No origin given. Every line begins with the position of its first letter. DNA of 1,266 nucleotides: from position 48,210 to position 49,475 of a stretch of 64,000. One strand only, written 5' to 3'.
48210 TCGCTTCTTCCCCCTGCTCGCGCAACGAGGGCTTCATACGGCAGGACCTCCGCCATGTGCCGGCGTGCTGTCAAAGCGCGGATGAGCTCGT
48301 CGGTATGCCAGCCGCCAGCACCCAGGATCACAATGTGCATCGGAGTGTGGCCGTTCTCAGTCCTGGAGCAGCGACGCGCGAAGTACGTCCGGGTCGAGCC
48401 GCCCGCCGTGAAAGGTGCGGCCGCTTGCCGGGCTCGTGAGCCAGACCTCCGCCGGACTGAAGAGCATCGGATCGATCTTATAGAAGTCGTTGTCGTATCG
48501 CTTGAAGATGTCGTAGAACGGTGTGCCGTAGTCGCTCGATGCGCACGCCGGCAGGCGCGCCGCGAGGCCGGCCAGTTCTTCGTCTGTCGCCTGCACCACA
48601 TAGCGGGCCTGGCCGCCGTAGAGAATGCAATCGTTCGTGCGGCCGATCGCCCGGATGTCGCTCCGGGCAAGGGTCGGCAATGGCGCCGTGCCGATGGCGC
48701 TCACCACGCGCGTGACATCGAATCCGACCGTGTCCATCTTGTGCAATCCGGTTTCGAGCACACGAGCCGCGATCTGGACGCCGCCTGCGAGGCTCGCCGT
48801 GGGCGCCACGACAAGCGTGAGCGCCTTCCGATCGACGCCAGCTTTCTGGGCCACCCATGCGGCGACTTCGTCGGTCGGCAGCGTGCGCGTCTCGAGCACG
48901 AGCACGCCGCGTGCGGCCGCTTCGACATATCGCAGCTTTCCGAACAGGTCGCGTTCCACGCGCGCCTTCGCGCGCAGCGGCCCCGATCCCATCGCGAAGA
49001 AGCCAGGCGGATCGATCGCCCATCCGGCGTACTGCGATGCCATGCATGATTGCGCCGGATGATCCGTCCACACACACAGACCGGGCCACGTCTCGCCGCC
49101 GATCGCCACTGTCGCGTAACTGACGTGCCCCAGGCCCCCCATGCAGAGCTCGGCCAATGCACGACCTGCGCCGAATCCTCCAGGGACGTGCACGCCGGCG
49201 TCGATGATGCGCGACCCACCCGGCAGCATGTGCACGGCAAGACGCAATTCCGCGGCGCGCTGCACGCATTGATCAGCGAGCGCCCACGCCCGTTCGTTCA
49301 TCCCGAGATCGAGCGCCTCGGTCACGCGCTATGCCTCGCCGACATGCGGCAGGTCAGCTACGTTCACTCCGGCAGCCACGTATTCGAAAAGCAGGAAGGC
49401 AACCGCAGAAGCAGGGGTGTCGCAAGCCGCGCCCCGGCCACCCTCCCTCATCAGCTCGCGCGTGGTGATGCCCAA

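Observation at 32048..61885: H4MPT/methanofuran-linked formaldehyde-oxidation island in a genome with Acidobacteria hallmarks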

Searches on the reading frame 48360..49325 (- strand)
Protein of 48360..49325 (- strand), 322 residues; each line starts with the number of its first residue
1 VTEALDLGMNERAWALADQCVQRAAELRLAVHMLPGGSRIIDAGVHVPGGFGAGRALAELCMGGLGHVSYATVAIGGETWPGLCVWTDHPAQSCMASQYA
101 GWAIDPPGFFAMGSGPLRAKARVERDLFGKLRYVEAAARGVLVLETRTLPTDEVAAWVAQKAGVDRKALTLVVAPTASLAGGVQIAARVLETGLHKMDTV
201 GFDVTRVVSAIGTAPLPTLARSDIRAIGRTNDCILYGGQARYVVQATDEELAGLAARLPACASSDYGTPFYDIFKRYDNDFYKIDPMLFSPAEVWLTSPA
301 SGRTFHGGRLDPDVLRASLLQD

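Call 6: search_protein_families(library=pfam, proteins=[window:48360-49325:-], max_evalue=0.01)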
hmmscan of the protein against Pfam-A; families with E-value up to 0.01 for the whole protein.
window:48360-49325:- (322 aa): 1 family
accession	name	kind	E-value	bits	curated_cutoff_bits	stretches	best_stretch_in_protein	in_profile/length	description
PF02289.21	MCH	-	7.1e-116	387.2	25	1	9-318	2-310/311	Cyclohydrolase (MCH)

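Call 13: find_related_loci(query=window:48360-49325:-, collection=genome_contigs, flank=10000)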
Query window:48360-49325:- (322 aa) in genome_contigs; peptide patterns used: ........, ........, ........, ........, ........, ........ (x = any residue, [..] = any of these).
168 stretches matched a pattern; 111 encode a relative of the query (tblastn E <= 1e-3); the best 80 are kept; 80 distinct loci.
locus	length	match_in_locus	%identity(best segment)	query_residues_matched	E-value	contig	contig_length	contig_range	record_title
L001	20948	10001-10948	80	6-321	4e-172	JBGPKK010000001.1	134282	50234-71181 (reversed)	MAG: Vicinamibacteria bacterium isolate OBJ_0618_7090110_288 k141_887851_length_134282_cov_21.0292, whole genome shotgun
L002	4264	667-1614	80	6-321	1e-174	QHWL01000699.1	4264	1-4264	MAG: Acidobacteria bacterium isolate gp6 AA44 14_1009_16_30cm_scaffold_222539_curated, whole genome shotgun sequence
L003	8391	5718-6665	81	6-321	9e-169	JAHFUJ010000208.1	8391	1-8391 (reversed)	MAG: Acidobacteria bacterium isolate nzgw77 NODE_14326_length_8392_cov_10.078467, whole genome shotgun sequence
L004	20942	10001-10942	77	7-320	1e-164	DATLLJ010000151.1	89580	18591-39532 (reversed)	MAG TPA_asm: Vicinamibacterales bacterium isolate SMAG_U13745 k141_2686459, whole genome shotgun sequence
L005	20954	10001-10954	77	3-320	5e-164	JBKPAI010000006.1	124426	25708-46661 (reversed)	MAG: Acidobacteriota bacterium isolate GB_HAYS_MAG_00009 GB_HAYS_000000379284, whole genome shotgun sequence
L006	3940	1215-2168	75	4-321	5e-169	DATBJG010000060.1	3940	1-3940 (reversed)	MAG TPA_asm: Vicinamibacterales bacterium isolate SMAG_U3914 k141_3692898, whole genome shotgun sequence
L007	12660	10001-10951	75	6-322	5e-163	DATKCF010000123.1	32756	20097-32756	MAG TPA_asm: Longimicrobiales bacterium isolate SMAG_U14439 k141_2689178, whole genome shotgun sequence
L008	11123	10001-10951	77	6-322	4e-163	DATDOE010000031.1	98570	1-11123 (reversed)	MAG TPA_asm: Vicinamibacterales bacterium isolate SMAG_U7885 k141_1616783, whole genome shotgun sequence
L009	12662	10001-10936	76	6-317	1e-161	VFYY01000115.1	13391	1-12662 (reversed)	MAG: Acidimicrobiia bacterium isolate K_Offshore_120m_m2_006 K_Offshore_120m_m2_006_Ga0194131_10008442, whole genome sho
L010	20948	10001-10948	74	6-321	2e-160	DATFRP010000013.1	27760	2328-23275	MAG TPA_asm: Vicinamibacterales bacterium isolate SMAG_U9361 k141_384501, whole genome shotgun sequence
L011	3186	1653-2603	76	5-321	4e-168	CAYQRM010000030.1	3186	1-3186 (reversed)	MAG TPA_asm: uncultured Solibacteraceae bacterium isolate binchicken_co279_39 genome assembly, contig: k141_3300564, who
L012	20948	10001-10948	74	6-321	6e-160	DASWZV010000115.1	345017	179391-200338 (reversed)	MAG TPA_asm: Vicinamibacterales bacterium isolate SMAG_U3748 k141_911764, whole genome shotgun sequence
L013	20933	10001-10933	80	6-316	1e-158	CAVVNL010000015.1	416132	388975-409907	MAG: uncultured Acidobacteriota bacterium isolate MFD05567.bin.2.74 genome assembly, contig: contig_50696, whole genome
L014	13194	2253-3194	77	6-319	1e-158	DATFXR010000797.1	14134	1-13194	MAG TPA_asm: Vicinamibacterales bacterium isolate SMAG_U9522 k141_16545537, whole genome shotgun sequence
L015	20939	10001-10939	75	7-319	1e-157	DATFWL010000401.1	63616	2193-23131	MAG TPA_asm: Vicinamibacterales bacterium isolate SMAG_U9489 k141_7207244, whole genome shotgun sequence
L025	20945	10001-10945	73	7-321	2e-152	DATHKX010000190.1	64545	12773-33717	MAG TPA_asm: Gemmatimonadales bacterium isolate SMAG_U12591 k141_237764, whole genome shotgun sequence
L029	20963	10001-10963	72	1-321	3e-151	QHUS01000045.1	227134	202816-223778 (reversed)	MAG: Gemmatimonadetes bacterium isolate AG22 14_1009_02_40cm_scaffold_32_curated, whole genome shotgun sequence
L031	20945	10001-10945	72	7-321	2e-150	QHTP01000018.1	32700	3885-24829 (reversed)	MAG: Gemmatimonadetes bacterium isolate AG49 14_0929_09_30cm_scaffold_1116_curated, whole genome shotgun sequence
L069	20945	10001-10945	76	7-321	9e-141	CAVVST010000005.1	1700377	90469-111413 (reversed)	MAG: uncultured Acidobacteriota bacterium isolate MFD02840.bin.2.185 genome assembly, contig: contig_352, whole genome s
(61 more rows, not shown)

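Call 25: search_protein_families(library=ncbifam, proteins=[window:48360-49325:-], max_evalue=0.00001)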
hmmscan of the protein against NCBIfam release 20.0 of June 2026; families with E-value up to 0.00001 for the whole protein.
window:48360-49325:- (322 aa): 1 family
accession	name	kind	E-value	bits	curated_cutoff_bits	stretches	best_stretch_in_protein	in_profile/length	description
TIGR03120.1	one_C_mch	equivalog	3.1e-113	378.1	228.8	1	9-319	2-312/313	methenyltetrahydromethanopterin cyclohydrolase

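Call 34: search_protein_families(library=ncbifam, proteins=[L031:4995-6707:+, L031:5222-6421:+, L015:1896-2966:+, L015:1879-2832:+, L015:1414-2862:-, L069:3530-4519:+, L069:4510-5256:+, L069:5426-6151:+], max_evalue=0.001)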
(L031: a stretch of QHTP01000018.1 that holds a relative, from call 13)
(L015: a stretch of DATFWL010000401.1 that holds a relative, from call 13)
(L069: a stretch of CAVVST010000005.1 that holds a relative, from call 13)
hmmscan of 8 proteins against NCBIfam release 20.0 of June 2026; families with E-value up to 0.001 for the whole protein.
L031:4995-6707:+ (571 aa): 1 family
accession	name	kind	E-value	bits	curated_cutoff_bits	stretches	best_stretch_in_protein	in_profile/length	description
TIGR03129.1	one_C_dehyd_B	equivalog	1.3e-85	287.5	327.8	1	162-566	2-420/421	formylmethanofuran dehydrogenase subunit B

L031:5222-6421:+ (400 aa): 0 families

L015:1896-2966:+ (357 aa): 0 families

L015:1879-2832:+ (318 aa): 7 families
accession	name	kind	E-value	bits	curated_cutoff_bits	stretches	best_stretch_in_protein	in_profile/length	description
TIGR03129.1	one_C_dehyd_B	equivalog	1.1e-111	373.3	327.8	1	3-300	125-420/421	formylmethanofuran dehydrogenase subunit B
TIGR01591.1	Fdh-alpha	equivalog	3.4e-13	48.6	666.25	1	8-89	149-221/672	formate dehydrogenase subunit alpha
NF047855.1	AssmNtatRedNasC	equivalog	1.2e-11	43.6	1100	1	5-119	171-277/708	assimilatory nitrate reductase catalytic subunit NasC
NF041323.1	Nitr_red_NasA_Halo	equivalog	1.1e-10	40.8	1000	1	8-115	146-246/673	assimilatory nitrate reductase NasA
TIGR01553.1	formate-DH-alph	equivalog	5.4e-08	31.1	814.2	1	11-83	218-281/1009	formate dehydrogenase-N subunit alpha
TIGR01701.1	Fdhalpha-like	subfamily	4.5e-07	28.4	582.15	0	101-173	325-399/744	FdhF/YdeP family oxidoreductase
NF041513.1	formate_DH_Act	exception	2.8e-05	22.1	1400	1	14-85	211-274/1067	formate dehydrogenase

L015:1414-2862:- (483 aa): 0 families

L069:3530-4519:+ (330 aa): 7 families
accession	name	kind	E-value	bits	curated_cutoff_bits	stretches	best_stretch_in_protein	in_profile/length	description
TIGR03129.1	one_C_dehyd_B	equivalog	6.3e-74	249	327.8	1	3-203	125-323/421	formylmethanofuran dehydrogenase subunit B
TIGR01591.1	Fdh-alpha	equivalog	3.7e-14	51.8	666.25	2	8-98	149-231/672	formate dehydrogenase subunit alpha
NF047855.1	AssmNtatRedNasC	equivalog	4e-10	38.6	1100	1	5-119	171-277/708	assimilatory nitrate reductase catalytic subunit NasC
NF041323.1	Nitr_red_NasA_Halo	equivalog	2.5e-08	32.9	1000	1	8-112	146-243/673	assimilatory nitrate reductase NasA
TIGR01553.1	formate-DH-alph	equivalog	3.9e-07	28.2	814.2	1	11-83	218-281/1009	formate dehydrogenase-N subunit alpha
TIGR01701.1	Fdhalpha-like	subfamily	6.1e-07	28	582.15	1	100-172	324-398/744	FdhF/YdeP family oxidoreductase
NF041513.1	formate_DH_Act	exception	0.00041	18.2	1400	1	14-87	211-276/1067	formate dehydrogenase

L069:4510-5256:+ (249 aa): 2 families
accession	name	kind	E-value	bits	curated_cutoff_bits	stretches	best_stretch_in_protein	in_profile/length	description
TIGR03121.1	one_C_dehyd_A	equivalog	7.7e-07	27.7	392.75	1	2-37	2-37/556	formylmethanofuran dehydrogenase subunit A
NF042911.1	FMH_DH_FwdA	exception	0.0001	20.9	950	1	4-32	4-32/569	tungsten-dependent formylmethanofuran dehydrogenase subunit FwdA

L069:5426-6151:+ (242 aa): 2 families
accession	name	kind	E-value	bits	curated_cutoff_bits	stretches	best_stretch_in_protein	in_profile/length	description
TIGR03121.1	one_C_dehyd_A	equivalog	6.6e-27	94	392.75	1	1-62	313-374/556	formylmethanofuran dehydrogenase subunit A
NF042911.1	FMH_DH_FwdA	exception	2.7e-22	79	950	1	2-66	316-380/569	tungsten-dependent formylmethanofuran dehydrogenase subunit FwdA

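Call 52: search_protein_families(library=pfam, proteins=[L025:15867-16670:-, L029:17498-19033:+, L029:3177-4784:+, L029:4788-5195:+], max_evalue=0.01)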
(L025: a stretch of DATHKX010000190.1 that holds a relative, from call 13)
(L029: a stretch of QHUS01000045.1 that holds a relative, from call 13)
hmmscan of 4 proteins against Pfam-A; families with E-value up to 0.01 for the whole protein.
L025:15867-16670:- (268 aa): 1 family
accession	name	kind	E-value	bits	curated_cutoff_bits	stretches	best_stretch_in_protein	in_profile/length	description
PF04476.19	4HFCP_synth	-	1.2e-50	172.8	22.4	1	3-224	1-227/228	4-HFC-P synthase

L029:17498-19033:+ (512 aa): 2 families
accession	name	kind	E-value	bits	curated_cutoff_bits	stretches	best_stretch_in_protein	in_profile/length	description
PF00425.24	Chorismate_bind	-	2.8e-92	309.3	27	1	248-502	2-257/257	chorismate binding enzyme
PF04715.19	Anth_synt_I_N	-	3.3e-20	73.2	23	1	48-180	5-137/140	Anthranilate synthase component I, N terminal region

L029:3177-4784:+ (536 aa): 3 families
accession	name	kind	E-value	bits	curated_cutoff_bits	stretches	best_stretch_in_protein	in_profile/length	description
PF07992.20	Pyr_redox_2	-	2.3e-07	31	26.1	1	81-246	1-169/291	Pyridine nucleotide-disulphide oxidoreductase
PF13450.12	NAD_binding_8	-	0.0002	22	21.9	1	85-141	1-54/68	NAD(P)-binding Rossmann-like domain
PF13454.12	NAD_binding_9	-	0.001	19.5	21.8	1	84-116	1-35/155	FAD-NAD(P)-binding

L029:4788-5195:+ (136 aa): 1 family
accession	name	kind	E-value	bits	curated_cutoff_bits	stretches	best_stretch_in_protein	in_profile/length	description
PF01568.27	Molydop_binding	-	8.2e-10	39.1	26.8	1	22-103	2-82/110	Molydopterin dinucleotide binding domain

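Call 53: search_solved_structures(query=L029:5207-6553:+, show_alignments=3, max_evalue=0.00001)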
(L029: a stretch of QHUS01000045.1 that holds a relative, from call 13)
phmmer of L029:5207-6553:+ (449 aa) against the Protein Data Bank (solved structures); distinct sequences matched with E-value up to 0.00001: 11.
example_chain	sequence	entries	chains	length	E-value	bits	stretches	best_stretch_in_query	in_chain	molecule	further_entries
8rja_B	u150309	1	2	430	1.8e-115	389.1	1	10-435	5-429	Formylmethanofuran dehydrogenase subunit B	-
9sfi_Q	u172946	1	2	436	2.4e-106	359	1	10-427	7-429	Molybdopterin oxidoreductase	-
5t5i_B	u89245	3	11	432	7.8e-105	354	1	7-432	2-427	Tungsten formylmethanofuran dehydrogenase subunit B | Tungsten formylmethanofuran dehydrogenase subunit fwdB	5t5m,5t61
7bkb_H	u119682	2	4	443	5.3e-98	331.5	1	7-433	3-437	Formylmethanofuran dehydrogenase, subunit B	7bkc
9sw6_J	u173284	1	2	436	8.8e-98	330.8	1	10-435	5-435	formylmethanofuran dehydrogenase subunit B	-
6s6y_B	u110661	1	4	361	2.3e-13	52.7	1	238-432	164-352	Tungsten-containing formylmethanofuran dehydrogenase, subunit B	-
7bkb_D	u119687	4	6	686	4e-10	41.9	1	111-210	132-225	Formate dehydrogenase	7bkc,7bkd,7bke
1aa6_A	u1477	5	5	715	1.7e-09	39.9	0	110-217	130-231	FORMATE DEHYDROGENASE H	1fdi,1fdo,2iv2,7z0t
1kqf_A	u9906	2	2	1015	2e-08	36.4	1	112-243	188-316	FORMATE DEHYDROGENASE, NITRATE-INDUCIBLE, MAJOR SUBUNIT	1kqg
8rqz_C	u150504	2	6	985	8.5e-07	31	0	12-220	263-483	Probable oxidoreductase YjgC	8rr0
9gzq_A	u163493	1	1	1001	8.9e-07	30.9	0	12-220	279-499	Probable oxidoreductase YjgC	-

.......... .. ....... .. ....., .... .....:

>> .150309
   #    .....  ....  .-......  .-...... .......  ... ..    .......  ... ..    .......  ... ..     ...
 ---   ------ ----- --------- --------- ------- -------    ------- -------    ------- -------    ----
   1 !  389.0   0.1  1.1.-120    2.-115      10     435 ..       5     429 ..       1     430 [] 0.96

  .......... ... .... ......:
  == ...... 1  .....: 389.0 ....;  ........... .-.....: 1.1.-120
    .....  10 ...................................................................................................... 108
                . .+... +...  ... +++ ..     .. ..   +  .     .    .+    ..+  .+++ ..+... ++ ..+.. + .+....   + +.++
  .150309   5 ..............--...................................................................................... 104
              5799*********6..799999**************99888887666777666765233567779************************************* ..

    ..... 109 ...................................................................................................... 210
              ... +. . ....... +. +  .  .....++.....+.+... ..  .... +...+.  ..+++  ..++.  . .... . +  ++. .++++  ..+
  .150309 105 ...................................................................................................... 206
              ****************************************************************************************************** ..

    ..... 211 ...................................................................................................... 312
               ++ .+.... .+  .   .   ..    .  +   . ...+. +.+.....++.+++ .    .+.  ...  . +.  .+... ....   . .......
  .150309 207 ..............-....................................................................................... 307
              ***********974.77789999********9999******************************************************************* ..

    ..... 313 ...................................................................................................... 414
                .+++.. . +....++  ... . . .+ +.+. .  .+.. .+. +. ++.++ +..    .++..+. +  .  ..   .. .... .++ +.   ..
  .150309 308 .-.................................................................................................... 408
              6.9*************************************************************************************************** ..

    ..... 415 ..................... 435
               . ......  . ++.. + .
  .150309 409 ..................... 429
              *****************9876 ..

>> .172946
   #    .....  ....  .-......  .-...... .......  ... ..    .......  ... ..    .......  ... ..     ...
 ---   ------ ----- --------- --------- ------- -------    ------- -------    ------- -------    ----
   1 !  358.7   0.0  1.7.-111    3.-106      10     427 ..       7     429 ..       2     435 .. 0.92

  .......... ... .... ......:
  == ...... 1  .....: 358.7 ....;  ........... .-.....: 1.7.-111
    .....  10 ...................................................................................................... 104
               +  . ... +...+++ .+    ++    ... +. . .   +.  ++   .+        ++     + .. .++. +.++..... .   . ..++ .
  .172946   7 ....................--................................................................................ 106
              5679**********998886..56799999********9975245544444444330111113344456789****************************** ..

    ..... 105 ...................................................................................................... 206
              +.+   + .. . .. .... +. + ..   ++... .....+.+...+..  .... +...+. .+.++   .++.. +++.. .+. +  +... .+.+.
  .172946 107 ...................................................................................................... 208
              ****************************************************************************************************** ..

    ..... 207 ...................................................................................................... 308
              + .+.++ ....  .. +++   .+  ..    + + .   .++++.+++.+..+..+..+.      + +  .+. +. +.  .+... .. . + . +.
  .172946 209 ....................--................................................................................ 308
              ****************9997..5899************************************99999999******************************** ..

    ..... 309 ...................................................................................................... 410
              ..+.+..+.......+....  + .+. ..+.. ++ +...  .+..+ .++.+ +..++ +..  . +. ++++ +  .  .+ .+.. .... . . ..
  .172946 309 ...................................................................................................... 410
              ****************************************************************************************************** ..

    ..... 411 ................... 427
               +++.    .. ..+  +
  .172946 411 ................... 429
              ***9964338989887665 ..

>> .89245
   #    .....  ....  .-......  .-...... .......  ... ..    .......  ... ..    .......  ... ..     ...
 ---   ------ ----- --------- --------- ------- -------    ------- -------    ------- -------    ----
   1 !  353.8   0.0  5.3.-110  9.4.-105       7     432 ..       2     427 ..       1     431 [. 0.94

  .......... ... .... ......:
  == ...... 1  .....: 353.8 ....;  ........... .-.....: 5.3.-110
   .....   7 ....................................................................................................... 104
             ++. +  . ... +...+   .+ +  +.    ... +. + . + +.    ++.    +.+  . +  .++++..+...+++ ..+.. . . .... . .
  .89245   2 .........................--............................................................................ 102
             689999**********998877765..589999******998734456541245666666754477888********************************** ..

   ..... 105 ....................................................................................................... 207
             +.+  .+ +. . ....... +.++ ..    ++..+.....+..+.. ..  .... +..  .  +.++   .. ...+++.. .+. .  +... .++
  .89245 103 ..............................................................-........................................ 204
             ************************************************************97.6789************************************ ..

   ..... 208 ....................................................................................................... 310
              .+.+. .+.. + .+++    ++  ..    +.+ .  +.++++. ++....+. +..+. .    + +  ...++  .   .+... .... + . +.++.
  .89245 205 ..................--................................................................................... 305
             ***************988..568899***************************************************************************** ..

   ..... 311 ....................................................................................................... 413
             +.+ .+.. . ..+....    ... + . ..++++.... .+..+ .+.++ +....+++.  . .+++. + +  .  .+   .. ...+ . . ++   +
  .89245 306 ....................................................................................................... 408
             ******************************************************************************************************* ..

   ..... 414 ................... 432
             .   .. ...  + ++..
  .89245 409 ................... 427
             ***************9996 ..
